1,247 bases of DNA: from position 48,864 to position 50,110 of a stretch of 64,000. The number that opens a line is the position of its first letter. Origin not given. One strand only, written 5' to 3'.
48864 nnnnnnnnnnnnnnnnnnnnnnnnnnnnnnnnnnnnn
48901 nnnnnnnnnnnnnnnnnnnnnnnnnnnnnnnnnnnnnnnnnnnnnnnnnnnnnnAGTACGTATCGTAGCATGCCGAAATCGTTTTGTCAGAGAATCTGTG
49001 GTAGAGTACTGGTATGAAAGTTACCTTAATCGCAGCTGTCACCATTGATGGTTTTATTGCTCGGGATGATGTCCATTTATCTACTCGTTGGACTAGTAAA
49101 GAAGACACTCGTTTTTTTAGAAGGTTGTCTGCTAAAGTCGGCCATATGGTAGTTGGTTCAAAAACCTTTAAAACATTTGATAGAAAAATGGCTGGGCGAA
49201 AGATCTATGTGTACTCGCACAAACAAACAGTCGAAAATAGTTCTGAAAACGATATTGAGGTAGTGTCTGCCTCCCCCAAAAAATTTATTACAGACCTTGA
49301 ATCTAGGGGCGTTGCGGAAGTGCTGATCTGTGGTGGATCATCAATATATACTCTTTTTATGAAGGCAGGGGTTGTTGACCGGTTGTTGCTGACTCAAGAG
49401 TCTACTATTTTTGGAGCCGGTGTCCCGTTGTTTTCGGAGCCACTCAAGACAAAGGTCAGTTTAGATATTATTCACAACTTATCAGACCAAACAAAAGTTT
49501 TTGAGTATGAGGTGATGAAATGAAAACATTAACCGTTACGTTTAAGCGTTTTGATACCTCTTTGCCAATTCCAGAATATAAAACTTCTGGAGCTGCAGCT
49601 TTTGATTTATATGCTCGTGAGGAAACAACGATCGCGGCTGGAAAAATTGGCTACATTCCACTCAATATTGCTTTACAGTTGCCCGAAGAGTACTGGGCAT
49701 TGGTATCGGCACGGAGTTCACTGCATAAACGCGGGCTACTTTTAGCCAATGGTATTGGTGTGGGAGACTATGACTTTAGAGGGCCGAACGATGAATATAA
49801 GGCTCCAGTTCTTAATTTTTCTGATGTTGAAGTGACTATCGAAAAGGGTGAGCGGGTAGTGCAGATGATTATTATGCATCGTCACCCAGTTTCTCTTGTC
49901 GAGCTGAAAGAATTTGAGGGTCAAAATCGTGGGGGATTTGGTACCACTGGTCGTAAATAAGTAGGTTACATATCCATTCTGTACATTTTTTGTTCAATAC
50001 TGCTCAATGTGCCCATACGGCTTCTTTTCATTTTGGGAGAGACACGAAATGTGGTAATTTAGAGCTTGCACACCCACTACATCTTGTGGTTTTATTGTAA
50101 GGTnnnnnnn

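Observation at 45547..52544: Pyrimidine deoxynucleotide super-cluster with uncharacterised partners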

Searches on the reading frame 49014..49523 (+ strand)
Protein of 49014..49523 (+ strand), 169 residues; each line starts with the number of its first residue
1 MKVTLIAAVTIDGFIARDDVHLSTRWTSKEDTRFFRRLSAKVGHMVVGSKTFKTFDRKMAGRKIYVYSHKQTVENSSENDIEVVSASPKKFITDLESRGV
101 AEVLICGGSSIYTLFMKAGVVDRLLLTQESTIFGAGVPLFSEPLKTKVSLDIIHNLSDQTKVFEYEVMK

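Call 3: search_protein_families(library=pfam, proteins=[window:49014-49523:+], max_evalue=0.1)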
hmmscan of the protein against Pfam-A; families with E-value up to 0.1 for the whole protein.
window:49014-49523:+ (169 aa): 3 families
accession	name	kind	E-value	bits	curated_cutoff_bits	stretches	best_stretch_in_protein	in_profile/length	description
PF01872.23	RibD_C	-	2.1e-17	64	24.1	1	2-151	2-184/197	RibD C-terminal domain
PF00186.24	DHFR_1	-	5.5e-13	49.3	25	1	3-128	2-115/159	Dihydrofolate reductase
PF17930.7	LpxI_N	-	0.0045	17.4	25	1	59-108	21-74/129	LpxI N-terminal domain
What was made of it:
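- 49014..49523 (+): DHFR/RibD_C-family reductase. It overlaps dut by 4 nt. PF01872 2e-17 and PF00186 5.5e-13 (call 3).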

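Call 4: search_protein_families(library=ncbifam, proteins=[window:49014-49523:+], max_evalue=0.1)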
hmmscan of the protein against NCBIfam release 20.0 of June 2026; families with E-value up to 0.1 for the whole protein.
window:49014-49523:+ (169 aa): 23 families
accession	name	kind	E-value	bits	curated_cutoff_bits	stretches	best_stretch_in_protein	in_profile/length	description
NF041386.1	dihyfolred_HdrA_Halo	equivalog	1.8e-08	34.3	300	1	1-128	1-120/158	dihydrofolate reductase HdrA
NF008037.0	PRK10769.1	equivalog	9.5e-08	32.1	168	1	2-128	2-115/160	type 3 dihydrofolate reductase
TIGR00227.1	ribD_Cterm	domain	1e-07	31.8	150.15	1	87-134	129-176/216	riboflavin-specific deaminase C-terminal domain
NF010663.0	PRK14059.1-1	equivalog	5.7e-07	29.1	184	1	68-157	146-239/253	pyrimidine reductase family protein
NF000330.1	trim_DfrA1_like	exception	8.8e-07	28.9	250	1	1-117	1-108/157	trimethoprim-resistant dihydrofolate reductase DfrA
TIGR00326.1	eubact_ribD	equivalog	1.8e-06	27.4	156.35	1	84-134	257-307/343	bifunctional diaminohydroxyphosphoribosylaminopyrimidine deaminase/5-amino-6-(5-phosphoribosylamino)uracil reductase RibD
TIGR01508.1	rib_reduct_arch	equivalog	4e-06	26.2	186.45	2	90-134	127-171/210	2,5-diamino-6-(ribosylamino)-4(3H)-pyrimidinone 5'-phosphate reductase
NF000006.2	trim_DfrA26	exception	1.5e-05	25.2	350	1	2-118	18-130/183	trimethoprim-resistant dihydrofolate reductase DfrA26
NF000019.2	trim_DfrA3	exception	1.6e-05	24.8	350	1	1-128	1-116/162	trimethoprim-resistant dihydrofolate reductase DfrA3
NF000012.1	trim_DfrI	exception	4.3e-05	23.1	400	1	3-128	28-145/191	trimethoprim-resistant dihydrofolate reductase DfrI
NF033851.1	trim_DfrA35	exception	6.1e-05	22.7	360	1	24-129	20-121/170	trimethoprim-resistant dihydrofolate reductase DfrA35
NF000039.1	trim_DfrA18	exception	7.3e-05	22.5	375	1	4-116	8-124/184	trimethoprim-resistant dihydrofolate reductase DfrA18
NF010664.0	PRK14059.1-2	equivalog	7.8e-05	22.4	226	1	71-159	159-245/257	pyrimidine reductase family protein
NF000332.1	trim_DfrDGK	exception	0.00021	21.2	300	1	2-128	1-115/161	DfrD/DfrG/DfrK family trimethoprim-resistant dihydrofolate reductase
NF000055.3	trim_DfrA12_A21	exception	0.00022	21.1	330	1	23-117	25-113/165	DfrA12/DfrA21 family trimethoprim-resistant dihydrofolate reductase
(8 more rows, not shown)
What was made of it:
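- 49014..49523 (+): No NCBIfam equivalog cutoff is reached (call 4).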

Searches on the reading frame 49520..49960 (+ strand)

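Call 3: search_protein_families(library=pfam, proteins=[window:49520-49960:+], max_evalue=0.1)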
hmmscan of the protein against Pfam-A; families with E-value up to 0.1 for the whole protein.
window:49520-49960:+ (146 aa): 2 families
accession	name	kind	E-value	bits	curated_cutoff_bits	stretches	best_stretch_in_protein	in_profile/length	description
PF00692.24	dUTPase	-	5.6e-21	75.1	22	1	15-143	3-128/129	dUTPase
PF22769.1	DCD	-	7.9e-05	23.2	27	1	51-119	86-151/153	dCTP deaminase-like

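Call 4: search_protein_families(library=ncbifam, proteins=[window:49520-49960:+], max_evalue=0.1)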
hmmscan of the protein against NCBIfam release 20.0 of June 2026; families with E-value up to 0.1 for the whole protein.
window:49520-49960:+ (146 aa): 5 families
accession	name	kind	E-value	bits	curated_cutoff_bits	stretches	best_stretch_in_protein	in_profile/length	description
NF001862.0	PRK00601.1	equivalog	7e-27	93.9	103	1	3-145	5-149/150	dUTP diphosphatase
TIGR00576.1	dut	superfamily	9.3e-27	93.5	102.55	1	6-145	2-143/143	dUTP diphosphatase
NF010561.0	PRK13956.1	equivalog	9e-17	61.3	223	1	13-144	15-146/147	dUTP diphosphatase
NF002598.0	PRK02253.1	equivalog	0.00083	18.9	130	1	47-122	81-151/167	deoxyuridine 5'-triphosphate nucleotidohydrolase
TIGR02274.1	dCTP_deam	equivalog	0.0036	17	92.8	1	51-119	87-152/180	dCTP deaminase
